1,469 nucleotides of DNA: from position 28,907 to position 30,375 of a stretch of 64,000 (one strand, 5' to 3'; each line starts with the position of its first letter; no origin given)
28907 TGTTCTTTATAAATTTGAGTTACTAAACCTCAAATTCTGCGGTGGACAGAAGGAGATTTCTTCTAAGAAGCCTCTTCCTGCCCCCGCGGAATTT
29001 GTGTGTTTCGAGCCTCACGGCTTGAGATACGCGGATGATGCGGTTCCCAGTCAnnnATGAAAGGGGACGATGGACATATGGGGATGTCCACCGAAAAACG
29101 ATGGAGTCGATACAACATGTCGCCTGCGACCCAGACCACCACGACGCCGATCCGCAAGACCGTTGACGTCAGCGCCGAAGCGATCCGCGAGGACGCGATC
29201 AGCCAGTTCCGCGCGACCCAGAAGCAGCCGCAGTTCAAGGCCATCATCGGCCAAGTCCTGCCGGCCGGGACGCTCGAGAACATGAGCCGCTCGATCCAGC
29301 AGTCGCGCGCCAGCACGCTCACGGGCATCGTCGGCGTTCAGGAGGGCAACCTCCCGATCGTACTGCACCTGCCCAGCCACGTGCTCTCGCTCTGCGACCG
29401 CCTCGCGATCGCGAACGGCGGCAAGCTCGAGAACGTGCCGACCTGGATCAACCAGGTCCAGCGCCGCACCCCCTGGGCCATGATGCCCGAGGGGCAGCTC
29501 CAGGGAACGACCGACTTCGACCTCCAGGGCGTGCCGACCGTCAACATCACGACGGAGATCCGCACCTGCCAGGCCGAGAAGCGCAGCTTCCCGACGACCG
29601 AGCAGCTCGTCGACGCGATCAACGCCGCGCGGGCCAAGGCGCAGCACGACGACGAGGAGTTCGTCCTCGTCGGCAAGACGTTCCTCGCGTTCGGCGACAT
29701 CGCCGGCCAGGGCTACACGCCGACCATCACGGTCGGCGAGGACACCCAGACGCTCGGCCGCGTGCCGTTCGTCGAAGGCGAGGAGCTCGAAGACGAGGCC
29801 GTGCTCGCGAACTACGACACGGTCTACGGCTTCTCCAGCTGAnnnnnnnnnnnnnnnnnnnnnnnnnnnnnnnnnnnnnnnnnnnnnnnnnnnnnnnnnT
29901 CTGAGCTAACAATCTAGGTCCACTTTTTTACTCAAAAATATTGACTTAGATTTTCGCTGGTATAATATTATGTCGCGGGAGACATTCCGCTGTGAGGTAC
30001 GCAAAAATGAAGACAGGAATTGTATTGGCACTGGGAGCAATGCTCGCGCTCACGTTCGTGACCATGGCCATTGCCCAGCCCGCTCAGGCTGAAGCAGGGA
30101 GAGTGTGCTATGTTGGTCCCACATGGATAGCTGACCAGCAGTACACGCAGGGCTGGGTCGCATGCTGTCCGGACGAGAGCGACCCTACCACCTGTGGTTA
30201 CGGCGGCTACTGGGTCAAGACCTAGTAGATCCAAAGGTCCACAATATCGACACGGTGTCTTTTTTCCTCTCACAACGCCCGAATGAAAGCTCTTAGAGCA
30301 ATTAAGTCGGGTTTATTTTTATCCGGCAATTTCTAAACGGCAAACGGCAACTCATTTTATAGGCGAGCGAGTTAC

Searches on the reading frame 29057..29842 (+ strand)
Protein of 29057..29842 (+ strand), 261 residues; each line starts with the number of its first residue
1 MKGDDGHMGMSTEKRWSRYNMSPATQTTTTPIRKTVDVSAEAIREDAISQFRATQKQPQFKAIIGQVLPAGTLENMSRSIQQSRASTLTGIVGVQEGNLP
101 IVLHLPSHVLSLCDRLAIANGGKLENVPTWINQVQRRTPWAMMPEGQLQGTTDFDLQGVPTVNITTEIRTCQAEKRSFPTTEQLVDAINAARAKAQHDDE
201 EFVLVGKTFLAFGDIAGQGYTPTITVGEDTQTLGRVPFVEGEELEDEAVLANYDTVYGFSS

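Call 15: search_protein_families(library=phrogs, proteins=[window:29057-29842:+], max_evalue=0.01)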
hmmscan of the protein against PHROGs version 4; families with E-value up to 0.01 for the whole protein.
window:29057-29842:+ (261 aa): 0 families

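Call 21: search_protein_families(library=pfam, proteins=[window:29057-29842:+], max_evalue=0.1)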
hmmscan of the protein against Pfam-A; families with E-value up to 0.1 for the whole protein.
window:29057-29842:+ (261 aa): 0 families

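Call 34: find_homologous_proteins(query=window:29078-29842:+, max_evalue=0.01)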
Query window:29078-29842:+ (254 aa): 1 proteins with E <= 0.01 among 782 candidates.
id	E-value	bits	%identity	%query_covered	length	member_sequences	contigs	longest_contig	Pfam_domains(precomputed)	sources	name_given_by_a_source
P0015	7.3e-154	528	100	95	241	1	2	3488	-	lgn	-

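Call 36: search_protein_families(library=padloc, proteins=[window:29078-29842:+], max_evalue=0.1)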
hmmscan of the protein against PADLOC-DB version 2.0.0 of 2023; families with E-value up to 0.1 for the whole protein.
window:29078-29842:+ (254 aa): 0 families

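Call 37: search_protein_families(library=ncbifam, proteins=[window:29078-29842:+], max_evalue=0.1)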
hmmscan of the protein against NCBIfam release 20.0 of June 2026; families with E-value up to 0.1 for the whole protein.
window:29078-29842:+ (254 aa): 0 families

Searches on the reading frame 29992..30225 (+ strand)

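Call 15: search_protein_families(library=phrogs, proteins=[window:29992-30225:+], max_evalue=0.01)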
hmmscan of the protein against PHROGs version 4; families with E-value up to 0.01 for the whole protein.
window:29992-30225:+ (77 aa): 1 family
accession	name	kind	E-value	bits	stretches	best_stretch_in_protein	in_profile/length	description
phrog_2690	-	unknown function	0.008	17.4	1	2-74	11-80/111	-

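Call 21: search_protein_families(library=pfam, proteins=[window:29992-30225:+], max_evalue=0.1)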
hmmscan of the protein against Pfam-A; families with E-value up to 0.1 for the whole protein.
window:29992-30225:+ (77 aa): 1 family
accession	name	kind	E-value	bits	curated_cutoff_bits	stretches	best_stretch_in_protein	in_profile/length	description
PF00854.27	PTR2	-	0.021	14.2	27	1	4-54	280-331/392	POT family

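Call 36: search_protein_families(library=padloc, proteins=[window:30007-30225:+], max_evalue=0.1)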
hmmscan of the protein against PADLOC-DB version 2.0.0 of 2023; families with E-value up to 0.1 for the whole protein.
window:30007-30225:+ (72 aa): 0 families

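Call 37: search_protein_families(library=ncbifam, proteins=[window:30007-30225:+], max_evalue=0.1)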
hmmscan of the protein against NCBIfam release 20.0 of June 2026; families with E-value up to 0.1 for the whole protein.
window:30007-30225:+ (72 aa): 0 families
